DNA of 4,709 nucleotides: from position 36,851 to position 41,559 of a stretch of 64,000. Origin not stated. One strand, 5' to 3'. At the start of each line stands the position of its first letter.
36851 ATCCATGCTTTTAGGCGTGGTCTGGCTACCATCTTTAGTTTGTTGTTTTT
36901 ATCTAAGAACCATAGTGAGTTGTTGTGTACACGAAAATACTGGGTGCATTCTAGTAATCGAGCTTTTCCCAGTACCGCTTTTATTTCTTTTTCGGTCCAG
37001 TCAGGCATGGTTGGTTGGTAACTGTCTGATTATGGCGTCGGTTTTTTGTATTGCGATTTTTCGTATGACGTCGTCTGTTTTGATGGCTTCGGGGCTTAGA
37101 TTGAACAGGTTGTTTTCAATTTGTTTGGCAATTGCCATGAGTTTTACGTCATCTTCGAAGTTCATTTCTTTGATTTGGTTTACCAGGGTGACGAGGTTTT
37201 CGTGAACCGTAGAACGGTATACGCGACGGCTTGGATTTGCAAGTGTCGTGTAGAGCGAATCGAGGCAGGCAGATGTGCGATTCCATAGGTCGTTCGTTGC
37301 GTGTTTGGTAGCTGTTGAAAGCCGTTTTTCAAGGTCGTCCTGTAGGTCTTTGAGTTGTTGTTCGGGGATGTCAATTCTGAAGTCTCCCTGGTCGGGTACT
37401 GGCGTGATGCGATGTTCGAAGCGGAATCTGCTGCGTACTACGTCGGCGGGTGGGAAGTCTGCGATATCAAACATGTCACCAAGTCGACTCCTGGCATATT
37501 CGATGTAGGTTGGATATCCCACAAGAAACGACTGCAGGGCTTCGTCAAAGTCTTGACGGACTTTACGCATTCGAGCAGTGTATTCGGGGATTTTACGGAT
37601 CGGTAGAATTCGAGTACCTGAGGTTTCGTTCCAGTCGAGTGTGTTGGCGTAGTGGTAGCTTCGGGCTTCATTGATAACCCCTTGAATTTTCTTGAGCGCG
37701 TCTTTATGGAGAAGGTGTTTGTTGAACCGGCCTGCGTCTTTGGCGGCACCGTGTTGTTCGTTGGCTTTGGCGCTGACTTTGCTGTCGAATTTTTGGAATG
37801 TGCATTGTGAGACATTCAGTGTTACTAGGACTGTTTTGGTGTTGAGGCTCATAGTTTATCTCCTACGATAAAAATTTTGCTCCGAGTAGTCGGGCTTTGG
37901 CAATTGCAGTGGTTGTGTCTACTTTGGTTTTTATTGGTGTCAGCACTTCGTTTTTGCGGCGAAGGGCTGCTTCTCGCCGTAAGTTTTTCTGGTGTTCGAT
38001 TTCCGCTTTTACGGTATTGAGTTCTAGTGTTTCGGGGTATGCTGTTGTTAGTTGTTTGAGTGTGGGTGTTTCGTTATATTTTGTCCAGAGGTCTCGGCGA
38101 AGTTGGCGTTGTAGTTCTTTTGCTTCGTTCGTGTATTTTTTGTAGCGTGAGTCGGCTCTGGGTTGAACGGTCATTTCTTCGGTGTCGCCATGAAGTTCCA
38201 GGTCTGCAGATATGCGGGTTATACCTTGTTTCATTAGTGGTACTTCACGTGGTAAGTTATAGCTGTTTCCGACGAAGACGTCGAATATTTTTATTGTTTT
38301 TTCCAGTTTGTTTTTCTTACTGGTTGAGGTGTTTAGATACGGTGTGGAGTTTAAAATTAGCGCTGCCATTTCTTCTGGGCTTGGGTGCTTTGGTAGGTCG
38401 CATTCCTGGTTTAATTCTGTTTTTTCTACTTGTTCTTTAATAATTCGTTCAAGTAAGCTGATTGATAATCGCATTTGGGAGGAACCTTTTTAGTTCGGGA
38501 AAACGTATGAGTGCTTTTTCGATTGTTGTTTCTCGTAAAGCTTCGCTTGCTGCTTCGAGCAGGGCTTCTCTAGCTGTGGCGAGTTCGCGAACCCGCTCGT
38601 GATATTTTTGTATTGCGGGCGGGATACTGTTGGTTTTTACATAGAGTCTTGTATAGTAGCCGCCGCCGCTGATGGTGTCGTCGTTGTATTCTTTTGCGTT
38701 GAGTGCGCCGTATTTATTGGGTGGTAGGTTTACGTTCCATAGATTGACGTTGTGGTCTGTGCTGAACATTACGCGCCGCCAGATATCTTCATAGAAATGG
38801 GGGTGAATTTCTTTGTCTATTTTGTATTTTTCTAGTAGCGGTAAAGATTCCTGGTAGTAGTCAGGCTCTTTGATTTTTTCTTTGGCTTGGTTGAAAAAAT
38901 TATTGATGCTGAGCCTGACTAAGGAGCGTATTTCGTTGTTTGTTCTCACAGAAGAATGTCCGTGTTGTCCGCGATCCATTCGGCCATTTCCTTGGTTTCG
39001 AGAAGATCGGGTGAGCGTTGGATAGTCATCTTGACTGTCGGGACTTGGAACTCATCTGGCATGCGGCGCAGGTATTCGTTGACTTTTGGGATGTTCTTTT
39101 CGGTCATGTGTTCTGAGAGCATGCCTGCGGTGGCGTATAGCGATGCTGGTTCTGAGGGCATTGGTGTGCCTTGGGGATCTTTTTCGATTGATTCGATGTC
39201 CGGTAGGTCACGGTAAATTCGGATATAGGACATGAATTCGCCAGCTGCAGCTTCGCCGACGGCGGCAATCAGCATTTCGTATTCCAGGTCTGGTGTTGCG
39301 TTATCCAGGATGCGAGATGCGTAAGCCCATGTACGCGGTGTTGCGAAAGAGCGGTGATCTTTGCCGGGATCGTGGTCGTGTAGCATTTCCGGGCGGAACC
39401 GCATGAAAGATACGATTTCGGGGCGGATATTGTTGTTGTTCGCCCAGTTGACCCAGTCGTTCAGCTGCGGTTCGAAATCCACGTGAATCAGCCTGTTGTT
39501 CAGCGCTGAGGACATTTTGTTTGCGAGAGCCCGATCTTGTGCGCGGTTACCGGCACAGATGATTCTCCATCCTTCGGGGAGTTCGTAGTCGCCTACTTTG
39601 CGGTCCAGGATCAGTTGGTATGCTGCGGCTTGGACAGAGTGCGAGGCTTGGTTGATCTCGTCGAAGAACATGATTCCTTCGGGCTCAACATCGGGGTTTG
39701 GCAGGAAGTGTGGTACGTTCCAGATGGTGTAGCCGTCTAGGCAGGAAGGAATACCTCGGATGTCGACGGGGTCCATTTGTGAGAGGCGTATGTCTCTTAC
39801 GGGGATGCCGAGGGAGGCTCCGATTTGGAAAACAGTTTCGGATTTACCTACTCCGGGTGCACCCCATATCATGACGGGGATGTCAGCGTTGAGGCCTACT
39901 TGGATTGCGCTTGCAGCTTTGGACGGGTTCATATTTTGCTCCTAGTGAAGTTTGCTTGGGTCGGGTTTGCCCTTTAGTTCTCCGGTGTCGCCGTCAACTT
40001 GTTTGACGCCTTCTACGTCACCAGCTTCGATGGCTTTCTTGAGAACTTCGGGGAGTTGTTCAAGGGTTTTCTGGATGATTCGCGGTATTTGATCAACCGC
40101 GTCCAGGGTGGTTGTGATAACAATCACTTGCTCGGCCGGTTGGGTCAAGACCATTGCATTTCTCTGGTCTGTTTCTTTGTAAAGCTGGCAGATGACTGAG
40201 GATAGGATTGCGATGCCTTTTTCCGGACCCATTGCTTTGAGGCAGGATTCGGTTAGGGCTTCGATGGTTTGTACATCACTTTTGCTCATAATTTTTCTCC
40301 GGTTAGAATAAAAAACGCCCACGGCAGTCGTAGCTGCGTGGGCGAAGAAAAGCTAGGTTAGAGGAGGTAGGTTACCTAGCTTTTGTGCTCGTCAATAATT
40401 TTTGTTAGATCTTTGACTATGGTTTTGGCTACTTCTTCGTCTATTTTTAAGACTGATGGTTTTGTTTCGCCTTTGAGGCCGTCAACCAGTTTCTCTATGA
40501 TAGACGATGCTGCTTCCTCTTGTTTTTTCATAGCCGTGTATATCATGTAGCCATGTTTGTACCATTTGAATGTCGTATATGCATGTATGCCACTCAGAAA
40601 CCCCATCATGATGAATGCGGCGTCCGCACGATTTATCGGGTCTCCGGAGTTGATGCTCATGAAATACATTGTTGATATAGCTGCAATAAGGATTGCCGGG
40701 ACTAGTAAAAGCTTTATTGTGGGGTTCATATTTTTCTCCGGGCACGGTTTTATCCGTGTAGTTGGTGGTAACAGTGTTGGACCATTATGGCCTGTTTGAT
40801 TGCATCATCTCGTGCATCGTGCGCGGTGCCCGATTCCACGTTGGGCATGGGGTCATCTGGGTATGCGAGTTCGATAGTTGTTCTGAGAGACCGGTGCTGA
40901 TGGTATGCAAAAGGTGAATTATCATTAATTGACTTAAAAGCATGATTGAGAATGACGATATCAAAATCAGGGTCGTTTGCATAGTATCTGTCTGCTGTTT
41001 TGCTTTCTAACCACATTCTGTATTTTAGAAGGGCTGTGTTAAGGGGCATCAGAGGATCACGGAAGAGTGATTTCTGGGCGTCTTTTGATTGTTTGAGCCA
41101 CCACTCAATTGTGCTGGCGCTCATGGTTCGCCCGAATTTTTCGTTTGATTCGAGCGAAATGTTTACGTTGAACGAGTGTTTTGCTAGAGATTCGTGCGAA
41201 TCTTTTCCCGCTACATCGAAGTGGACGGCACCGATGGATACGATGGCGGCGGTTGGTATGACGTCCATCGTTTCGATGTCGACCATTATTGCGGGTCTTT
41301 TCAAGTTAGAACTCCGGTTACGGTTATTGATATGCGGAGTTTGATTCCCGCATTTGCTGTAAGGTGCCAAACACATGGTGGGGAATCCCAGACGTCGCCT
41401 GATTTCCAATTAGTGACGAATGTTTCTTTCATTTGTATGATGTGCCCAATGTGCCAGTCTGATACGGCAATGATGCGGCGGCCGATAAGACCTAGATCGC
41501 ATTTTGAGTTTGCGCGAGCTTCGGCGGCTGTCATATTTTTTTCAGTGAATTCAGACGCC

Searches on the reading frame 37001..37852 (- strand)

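Call 28: search_protein_families(library=pfam, proteins=[window:37001-37852:-], max_evalue=0.001)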
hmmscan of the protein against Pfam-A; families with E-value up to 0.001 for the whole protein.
window:37001-37852:- (283 aa): 1 family
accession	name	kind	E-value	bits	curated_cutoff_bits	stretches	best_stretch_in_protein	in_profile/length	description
PF11348.13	DUF3150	-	4.2e-08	33.3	24.9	1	45-212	43-195/257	Protein of unknown function (DUF3150)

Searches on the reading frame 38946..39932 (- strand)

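Call 28: search_protein_families(library=pfam, proteins=[window:38946-39932:-], max_evalue=0.001)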
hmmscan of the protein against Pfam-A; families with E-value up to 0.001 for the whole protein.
window:38946-39932:- (328 aa): 3 families
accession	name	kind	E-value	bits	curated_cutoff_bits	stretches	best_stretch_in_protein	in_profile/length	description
PF07728.20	AAA_5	-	1.9e-06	28.4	22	1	19-147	1-138/139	AAA domain (dynein-related subfamily)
PF00004.35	AAA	-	0.0005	21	21.2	0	20-132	1-112/131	ATPase family associated with various cellular activities (AAA)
PF00158.32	Sigma54_activat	-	0.00053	20.2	20.2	0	85-149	94-163/168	Sigma-54 interaction domain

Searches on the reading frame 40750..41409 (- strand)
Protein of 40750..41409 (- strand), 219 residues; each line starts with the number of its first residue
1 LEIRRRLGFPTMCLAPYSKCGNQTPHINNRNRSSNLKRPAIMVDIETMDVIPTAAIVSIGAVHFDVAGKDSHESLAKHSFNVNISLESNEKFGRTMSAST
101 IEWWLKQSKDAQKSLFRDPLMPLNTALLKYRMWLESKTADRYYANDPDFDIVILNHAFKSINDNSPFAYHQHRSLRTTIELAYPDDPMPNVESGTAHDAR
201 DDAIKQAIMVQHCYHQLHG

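Call 98: search_protein_families(library=pfam, proteins=[window:40750-41409:-], max_evalue=0.01)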
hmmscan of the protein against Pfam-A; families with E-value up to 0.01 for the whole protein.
window:40750-41409:- (219 aa): 1 family
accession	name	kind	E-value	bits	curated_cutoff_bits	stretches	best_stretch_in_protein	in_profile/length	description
PF16473.11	Rv2179c-like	-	1.7e-38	132.5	27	1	41-213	3-176/177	3'-5' exoribonuclease Rv2179c-like domain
